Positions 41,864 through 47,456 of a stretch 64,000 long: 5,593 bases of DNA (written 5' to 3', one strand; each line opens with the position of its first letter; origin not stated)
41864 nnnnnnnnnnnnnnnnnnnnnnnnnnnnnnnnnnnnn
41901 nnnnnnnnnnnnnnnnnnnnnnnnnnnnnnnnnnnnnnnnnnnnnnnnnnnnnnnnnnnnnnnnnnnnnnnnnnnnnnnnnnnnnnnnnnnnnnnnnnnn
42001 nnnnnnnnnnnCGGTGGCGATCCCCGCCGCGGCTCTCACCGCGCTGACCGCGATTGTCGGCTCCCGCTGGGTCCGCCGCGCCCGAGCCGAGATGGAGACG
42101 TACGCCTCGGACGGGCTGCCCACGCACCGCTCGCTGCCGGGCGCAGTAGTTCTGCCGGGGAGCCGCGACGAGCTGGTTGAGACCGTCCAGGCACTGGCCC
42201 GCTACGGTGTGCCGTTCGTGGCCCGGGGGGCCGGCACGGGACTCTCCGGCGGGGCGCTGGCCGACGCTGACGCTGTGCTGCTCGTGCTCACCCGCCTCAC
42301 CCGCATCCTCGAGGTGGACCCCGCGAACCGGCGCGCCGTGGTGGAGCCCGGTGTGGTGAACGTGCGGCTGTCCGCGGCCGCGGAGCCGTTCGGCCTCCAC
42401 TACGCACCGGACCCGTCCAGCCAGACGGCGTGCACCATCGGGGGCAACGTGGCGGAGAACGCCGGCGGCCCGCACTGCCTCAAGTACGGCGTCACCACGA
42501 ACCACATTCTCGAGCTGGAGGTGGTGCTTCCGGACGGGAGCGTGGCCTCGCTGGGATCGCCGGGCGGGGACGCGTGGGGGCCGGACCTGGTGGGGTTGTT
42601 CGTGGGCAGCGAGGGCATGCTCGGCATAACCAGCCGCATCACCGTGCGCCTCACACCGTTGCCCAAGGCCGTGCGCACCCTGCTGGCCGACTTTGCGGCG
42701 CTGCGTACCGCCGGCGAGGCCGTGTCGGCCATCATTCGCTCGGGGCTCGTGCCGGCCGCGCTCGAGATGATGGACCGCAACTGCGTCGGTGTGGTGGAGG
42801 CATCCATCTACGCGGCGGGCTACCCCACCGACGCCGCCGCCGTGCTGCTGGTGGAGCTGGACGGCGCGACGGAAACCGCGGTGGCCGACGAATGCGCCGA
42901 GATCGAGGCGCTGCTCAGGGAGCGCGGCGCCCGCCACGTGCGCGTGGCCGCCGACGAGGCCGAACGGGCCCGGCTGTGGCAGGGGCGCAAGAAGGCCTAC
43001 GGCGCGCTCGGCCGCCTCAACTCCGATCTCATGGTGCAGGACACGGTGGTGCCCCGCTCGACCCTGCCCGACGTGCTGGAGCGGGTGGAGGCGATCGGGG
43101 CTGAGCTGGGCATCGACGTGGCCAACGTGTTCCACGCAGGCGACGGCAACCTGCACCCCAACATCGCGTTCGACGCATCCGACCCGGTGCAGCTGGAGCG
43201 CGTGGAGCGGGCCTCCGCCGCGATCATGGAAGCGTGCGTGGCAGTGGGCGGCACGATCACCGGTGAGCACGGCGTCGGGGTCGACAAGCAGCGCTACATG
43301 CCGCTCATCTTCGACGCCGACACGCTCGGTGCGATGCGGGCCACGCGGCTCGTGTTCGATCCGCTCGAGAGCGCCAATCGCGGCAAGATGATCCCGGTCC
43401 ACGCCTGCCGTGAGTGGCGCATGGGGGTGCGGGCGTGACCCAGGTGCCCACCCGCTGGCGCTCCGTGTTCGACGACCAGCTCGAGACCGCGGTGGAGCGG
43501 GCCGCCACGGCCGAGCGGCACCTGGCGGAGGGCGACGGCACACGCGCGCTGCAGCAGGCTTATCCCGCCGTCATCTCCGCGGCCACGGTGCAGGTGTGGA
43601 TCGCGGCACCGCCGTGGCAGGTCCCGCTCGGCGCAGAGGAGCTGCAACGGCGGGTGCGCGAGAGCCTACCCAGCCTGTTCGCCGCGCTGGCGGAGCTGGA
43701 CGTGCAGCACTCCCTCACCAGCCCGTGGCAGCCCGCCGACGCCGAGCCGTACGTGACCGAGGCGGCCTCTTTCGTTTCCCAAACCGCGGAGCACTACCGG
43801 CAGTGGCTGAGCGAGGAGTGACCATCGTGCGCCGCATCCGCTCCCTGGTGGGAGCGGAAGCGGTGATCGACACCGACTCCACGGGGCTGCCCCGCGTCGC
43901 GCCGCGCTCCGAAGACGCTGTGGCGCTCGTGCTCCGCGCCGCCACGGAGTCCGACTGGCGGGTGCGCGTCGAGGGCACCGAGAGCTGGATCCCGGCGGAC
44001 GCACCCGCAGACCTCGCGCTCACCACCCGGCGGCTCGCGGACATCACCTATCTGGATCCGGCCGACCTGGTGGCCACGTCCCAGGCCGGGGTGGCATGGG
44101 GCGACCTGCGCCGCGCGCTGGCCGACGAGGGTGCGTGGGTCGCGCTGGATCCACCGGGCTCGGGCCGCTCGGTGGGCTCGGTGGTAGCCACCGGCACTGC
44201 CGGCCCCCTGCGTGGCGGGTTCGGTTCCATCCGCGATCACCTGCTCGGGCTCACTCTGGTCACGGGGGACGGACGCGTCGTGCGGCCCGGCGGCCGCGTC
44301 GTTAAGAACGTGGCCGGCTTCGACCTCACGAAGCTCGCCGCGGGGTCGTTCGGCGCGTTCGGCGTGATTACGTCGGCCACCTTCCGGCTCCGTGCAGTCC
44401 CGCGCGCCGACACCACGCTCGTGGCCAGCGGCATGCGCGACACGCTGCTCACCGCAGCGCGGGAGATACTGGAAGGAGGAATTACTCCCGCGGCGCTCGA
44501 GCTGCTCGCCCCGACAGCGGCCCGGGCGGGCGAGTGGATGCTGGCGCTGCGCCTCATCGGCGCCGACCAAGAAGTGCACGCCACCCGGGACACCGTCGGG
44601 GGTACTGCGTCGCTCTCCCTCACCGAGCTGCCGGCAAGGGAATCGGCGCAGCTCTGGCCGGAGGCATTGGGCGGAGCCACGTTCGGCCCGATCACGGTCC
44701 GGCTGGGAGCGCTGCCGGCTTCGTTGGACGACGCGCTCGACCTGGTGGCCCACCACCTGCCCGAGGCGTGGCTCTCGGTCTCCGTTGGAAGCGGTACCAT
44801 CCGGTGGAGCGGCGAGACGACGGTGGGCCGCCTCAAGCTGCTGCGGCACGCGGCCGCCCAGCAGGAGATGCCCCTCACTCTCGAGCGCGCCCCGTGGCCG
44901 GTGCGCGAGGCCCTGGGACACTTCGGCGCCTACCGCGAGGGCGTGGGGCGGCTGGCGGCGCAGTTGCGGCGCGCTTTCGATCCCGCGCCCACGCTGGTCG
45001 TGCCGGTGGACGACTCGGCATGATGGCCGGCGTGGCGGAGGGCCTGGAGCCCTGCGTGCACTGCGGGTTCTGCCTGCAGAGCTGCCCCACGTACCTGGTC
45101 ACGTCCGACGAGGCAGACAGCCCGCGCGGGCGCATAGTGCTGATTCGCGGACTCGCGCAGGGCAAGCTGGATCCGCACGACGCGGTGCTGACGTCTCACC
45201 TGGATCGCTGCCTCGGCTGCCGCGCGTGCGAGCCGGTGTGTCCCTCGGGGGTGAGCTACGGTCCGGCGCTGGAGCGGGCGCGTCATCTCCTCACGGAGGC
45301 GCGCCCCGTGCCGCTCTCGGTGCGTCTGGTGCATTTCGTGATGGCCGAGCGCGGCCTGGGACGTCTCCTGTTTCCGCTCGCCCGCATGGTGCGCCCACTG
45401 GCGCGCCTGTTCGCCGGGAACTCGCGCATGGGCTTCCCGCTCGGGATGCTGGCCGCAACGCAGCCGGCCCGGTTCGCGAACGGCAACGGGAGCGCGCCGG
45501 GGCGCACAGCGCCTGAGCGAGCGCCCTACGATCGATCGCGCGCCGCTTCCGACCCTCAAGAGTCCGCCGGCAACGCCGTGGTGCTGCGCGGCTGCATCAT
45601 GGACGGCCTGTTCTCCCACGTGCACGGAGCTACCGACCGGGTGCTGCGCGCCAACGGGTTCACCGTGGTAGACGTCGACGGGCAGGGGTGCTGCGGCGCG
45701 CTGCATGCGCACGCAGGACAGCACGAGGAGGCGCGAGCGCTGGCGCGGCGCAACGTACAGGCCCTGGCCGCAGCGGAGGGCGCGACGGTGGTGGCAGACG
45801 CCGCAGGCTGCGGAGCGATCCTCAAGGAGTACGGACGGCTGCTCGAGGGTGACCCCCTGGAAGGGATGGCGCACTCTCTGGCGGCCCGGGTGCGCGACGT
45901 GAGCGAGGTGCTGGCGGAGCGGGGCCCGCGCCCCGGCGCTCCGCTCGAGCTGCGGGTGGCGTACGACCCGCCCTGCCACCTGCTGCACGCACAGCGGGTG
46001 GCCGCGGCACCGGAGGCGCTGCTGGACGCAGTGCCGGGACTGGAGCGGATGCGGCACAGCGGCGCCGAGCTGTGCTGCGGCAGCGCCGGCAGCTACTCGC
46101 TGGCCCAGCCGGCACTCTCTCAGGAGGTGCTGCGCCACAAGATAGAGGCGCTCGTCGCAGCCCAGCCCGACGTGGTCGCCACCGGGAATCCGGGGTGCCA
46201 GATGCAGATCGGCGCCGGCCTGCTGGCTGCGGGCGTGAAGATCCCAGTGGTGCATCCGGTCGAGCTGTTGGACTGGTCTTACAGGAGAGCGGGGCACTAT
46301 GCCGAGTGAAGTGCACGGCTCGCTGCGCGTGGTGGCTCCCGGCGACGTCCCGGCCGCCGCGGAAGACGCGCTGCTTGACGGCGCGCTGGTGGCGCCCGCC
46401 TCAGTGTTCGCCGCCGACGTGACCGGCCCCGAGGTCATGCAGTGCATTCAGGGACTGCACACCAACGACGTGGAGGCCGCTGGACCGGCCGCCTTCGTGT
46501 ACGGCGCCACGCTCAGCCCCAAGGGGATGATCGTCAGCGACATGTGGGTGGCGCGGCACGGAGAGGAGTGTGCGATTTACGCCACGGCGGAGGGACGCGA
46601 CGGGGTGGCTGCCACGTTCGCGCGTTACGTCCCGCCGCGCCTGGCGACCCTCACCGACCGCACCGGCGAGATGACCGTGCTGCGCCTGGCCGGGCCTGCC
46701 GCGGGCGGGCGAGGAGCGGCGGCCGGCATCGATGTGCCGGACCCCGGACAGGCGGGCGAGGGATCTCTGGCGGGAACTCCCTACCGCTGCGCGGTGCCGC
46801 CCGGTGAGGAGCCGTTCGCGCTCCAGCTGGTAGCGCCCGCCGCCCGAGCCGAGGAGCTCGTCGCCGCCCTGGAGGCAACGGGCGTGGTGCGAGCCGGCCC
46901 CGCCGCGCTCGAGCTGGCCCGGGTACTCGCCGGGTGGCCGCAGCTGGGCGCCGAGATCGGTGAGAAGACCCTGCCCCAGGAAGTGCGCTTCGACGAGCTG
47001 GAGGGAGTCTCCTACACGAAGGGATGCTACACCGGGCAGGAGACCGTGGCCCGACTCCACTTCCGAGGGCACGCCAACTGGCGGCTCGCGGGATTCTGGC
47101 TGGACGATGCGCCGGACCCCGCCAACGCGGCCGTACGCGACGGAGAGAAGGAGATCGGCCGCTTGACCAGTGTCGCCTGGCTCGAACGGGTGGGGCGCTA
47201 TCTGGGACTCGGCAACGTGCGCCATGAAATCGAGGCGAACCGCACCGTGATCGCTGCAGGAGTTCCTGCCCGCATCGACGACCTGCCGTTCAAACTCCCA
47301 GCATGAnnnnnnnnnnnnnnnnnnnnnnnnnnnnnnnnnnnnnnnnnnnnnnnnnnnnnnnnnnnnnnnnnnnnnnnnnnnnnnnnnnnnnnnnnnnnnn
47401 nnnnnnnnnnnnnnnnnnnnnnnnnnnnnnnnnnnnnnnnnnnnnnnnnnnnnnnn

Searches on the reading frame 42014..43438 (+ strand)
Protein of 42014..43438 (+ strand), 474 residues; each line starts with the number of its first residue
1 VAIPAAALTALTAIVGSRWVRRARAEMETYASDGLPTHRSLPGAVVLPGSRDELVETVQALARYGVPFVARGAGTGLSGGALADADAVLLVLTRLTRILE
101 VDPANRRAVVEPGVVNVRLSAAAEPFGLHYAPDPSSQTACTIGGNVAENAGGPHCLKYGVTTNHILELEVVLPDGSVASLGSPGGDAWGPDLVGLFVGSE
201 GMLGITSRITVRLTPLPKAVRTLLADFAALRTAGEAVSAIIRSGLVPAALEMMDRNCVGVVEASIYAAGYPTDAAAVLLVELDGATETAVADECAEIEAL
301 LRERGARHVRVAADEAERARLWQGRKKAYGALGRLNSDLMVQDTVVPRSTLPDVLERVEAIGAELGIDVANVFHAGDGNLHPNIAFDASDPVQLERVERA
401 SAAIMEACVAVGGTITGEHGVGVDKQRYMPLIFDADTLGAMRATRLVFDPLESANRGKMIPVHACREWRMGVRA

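Call 38: search_protein_families(library=pfam, proteins=[window:42014-43438:+], max_evalue=0.00001)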
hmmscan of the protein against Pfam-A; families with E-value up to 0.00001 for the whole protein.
window:42014-43438:+ (474 aa): 2 families
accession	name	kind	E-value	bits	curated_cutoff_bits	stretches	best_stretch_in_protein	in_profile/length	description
PF02913.24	FAD-oxidase_C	-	5.7e-69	233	21.2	1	216-458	1-247/248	FAD linked oxidases, C-terminal domain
PF01565.28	FAD_binding_4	-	3.5e-39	134.1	26.4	1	42-180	1-138/139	FAD binding domain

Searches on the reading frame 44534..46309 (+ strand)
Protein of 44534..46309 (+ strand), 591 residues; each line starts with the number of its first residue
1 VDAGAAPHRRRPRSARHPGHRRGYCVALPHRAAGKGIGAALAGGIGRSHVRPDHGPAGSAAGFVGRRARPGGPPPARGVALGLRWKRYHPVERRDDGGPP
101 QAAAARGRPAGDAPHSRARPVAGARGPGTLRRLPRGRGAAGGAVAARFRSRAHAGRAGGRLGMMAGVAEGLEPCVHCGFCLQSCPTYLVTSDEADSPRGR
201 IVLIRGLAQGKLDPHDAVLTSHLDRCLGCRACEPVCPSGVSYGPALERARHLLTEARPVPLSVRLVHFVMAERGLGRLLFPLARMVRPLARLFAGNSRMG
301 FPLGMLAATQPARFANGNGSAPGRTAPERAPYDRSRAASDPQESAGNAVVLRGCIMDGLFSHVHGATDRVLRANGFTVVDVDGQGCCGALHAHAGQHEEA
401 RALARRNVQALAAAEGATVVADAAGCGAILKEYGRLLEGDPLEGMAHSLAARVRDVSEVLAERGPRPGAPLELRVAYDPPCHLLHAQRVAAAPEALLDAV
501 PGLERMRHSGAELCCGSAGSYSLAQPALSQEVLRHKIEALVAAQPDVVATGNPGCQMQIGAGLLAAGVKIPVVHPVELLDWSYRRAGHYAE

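Call 39: search_protein_families(library=pfam, proteins=[window:44534-46309:+], max_evalue=0.00001)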
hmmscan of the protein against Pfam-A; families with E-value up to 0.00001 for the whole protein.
window:44534-46309:+ (591 aa): 10 families
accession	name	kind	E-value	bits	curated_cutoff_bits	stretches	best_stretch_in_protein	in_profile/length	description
PF02754.22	CCG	-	4.9e-29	100.7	20.6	2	351-430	4-84/85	Cysteine-rich domain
PF13183.11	Fer4_8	-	2.9e-13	50.6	27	1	171-240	2-68/68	4Fe-4S dicluster domain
PF12838.12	Fer4_7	-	2.5e-12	47.5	27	1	174-240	2-52/52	4Fe-4S dicluster domain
PF13534.11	Fer4_17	-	1.8e-10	41.7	22.2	1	174-240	2-60/61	4Fe-4S dicluster domain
PF13484.11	Fer4_16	-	1.6e-07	32.4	30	1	174-238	2-65/66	4Fe-4S double cluster binding domain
PF12797.12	Fer4_2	-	2.9e-07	30.4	24.5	0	223-238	7-22/22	4Fe-4S binding domain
PF12837.12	Fer4_6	-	5.5e-07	29.7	25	0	224-240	7-23/24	4Fe-4S binding domain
PF00037.32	Fer4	-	5.6e-07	29.6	21.1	0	223-239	5-21/24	4Fe-4S binding domain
PF13187.11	Fer4_9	-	2.8e-06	27.7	27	0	174-239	2-50/52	4Fe-4S dicluster domain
PF13237.11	Fer4_10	-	5.2e-06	26.7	25.5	0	172-237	7-53/53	4Fe-4S dicluster domain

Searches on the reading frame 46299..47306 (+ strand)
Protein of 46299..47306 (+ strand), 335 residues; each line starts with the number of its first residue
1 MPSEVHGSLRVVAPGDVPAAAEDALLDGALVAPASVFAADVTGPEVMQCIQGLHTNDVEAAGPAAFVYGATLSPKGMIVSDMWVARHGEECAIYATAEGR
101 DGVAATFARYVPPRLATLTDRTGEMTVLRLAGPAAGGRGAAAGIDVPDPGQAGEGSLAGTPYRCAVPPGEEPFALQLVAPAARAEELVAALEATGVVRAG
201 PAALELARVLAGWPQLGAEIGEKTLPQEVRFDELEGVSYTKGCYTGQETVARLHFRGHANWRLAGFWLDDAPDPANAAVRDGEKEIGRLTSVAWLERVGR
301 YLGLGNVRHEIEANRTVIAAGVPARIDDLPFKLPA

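Call 39: search_protein_families(library=pfam, proteins=[window:46299-47306:+], max_evalue=0.00001)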
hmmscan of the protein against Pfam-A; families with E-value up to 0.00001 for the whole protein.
window:46299-47306:+ (335 aa): 1 family
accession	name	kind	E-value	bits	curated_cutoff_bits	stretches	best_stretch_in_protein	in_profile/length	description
PF01571.26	GCV_T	-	1.9e-18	67.1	25.6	1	40-230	52-251/255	Aminomethyltransferase folate-binding domain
